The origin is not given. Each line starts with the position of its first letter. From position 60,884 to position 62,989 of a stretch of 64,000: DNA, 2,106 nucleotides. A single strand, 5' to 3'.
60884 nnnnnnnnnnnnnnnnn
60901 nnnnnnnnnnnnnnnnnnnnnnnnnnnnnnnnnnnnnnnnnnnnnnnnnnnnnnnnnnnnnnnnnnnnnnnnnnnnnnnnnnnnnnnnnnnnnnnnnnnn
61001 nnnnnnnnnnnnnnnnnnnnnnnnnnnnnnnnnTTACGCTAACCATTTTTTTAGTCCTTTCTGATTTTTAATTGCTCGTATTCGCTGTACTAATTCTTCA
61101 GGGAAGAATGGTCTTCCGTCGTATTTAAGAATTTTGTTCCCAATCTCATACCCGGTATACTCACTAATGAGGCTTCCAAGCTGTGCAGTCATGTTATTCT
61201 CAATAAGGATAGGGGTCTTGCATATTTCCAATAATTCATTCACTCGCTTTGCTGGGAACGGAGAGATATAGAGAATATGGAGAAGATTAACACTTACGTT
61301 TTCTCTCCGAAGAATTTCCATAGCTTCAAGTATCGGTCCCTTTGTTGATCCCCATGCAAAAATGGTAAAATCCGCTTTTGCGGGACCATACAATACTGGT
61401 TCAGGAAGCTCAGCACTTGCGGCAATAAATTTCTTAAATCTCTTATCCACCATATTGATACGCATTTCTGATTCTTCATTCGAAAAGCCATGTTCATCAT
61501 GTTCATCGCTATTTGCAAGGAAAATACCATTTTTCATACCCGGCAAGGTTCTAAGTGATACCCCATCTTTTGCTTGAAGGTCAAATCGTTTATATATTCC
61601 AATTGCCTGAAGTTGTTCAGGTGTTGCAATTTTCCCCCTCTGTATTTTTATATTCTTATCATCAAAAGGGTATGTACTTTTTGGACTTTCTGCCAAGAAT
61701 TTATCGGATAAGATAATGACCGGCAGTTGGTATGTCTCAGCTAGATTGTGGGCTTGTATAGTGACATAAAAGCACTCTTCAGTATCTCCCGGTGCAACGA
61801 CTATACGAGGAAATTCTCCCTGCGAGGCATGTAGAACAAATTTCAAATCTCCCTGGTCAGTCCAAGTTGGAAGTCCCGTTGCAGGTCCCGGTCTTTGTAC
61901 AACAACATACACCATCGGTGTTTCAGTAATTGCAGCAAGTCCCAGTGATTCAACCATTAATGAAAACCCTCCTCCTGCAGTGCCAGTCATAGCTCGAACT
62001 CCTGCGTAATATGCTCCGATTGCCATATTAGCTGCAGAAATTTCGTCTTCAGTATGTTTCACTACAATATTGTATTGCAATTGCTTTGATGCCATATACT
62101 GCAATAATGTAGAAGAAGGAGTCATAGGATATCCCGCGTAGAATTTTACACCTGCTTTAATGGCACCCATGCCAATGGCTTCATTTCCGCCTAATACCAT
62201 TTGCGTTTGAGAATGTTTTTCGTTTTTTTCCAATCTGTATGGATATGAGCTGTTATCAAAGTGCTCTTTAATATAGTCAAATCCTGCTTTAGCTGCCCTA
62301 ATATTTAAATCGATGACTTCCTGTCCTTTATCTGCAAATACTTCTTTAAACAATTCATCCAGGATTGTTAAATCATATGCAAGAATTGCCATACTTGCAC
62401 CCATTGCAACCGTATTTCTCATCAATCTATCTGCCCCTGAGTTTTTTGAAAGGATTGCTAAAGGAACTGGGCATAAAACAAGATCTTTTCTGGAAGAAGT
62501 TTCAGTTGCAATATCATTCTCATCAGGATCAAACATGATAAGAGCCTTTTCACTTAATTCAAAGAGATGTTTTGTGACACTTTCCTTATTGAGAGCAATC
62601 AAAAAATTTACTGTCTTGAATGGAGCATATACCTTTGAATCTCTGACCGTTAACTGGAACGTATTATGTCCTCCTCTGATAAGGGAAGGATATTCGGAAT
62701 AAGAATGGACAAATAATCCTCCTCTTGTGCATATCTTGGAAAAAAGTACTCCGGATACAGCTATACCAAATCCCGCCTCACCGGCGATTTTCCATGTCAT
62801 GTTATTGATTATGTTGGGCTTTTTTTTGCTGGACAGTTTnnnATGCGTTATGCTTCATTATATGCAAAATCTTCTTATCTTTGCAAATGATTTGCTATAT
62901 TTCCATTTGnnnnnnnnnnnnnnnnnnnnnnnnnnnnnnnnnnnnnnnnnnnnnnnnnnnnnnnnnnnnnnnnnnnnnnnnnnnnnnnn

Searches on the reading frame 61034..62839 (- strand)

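Call 15: search_protein_families(library=ncbifam, proteins=[window:61034-62839:-], max_evalue=0.00001)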
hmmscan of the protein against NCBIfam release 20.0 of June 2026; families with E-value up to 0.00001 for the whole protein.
window:61034-62839:- (601 aa): 14 families
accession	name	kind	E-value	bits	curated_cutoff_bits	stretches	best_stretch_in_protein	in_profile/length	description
TIGR03710.1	OAFO_sf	subfamily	7.8e-188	625.6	482.75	1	14-587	2-561/561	2-oxoacid:acceptor oxidoreductase subunit alpha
NF041170.1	Oxoac_fdxalpha_Archa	equivalog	5.8e-142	474.2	800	2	139-594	167-626/636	2-oxoacid:ferredoxin oxidoreductase subunit alpha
NF006412.0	PRK08659.1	equivalog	1e-78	265.2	411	1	212-590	4-376/378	2-oxoacid:acceptor oxidoreductase subunit alpha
NF007206.0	PRK09627.1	equivalog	7.6e-61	206.1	579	1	214-589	4-374/375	2-oxoglutarate synthase subunit alpha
NF005507.0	PRK07119.1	subfamily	5e-46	157.1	399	1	212-384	3-175/352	3-methyl-2-oxobutanoate dehydrogenase subunit VorB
NF040682.1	PorA_Arch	equivalog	3.7e-20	72.2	550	1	213-382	3-170/387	pyruvate synthase subunit PorA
NF006232.0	PRK08366.1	equivalog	4e-20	71.8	646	1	211-382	5-172/394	2-ketoisovalerate ferredoxin oxidoreductase subunit alpha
TIGR03336.1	IOR_alpha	equivalog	2.5e-18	65.8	650.9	1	215-376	4-159/595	indolepyruvate ferredoxin oxidoreductase subunit alpha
NF007201.0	PRK09622.1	equivalog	3.3e-18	65.8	590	1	212-562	9-342/405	2-oxoacid:ferredoxin oxidoreductase subunit alpha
NF006233.0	PRK08367.1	equivalog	1.2e-15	57.3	625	1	213-331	4-123/394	pyruvate ferredoxin oxidoreductase subunit alpha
NF045764.1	PhenlGlyoxDHPadG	equivalog_domain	1.4e-12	46.8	700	1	214-369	3-154/398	NADH-dependent phenylglyoxylate dehydrogenase subunit alpha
NF005324.0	PRK06853.1-4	equivalog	2e-07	31.1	222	1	105-193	107-192/196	indolepyruvate oxidoreductase subunit beta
NF006323.0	PRK08537.1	equivalog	1.1e-06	28.2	235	1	17-192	6-180/181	2-oxoacid:ferredoxin oxidoreductase subunit gamma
NF006275.0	PRK08441.1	equivalog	2.8e-06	27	216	1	16-193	5-181/185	2-oxoglutarate-acceptor oxidoreductase subunit OorC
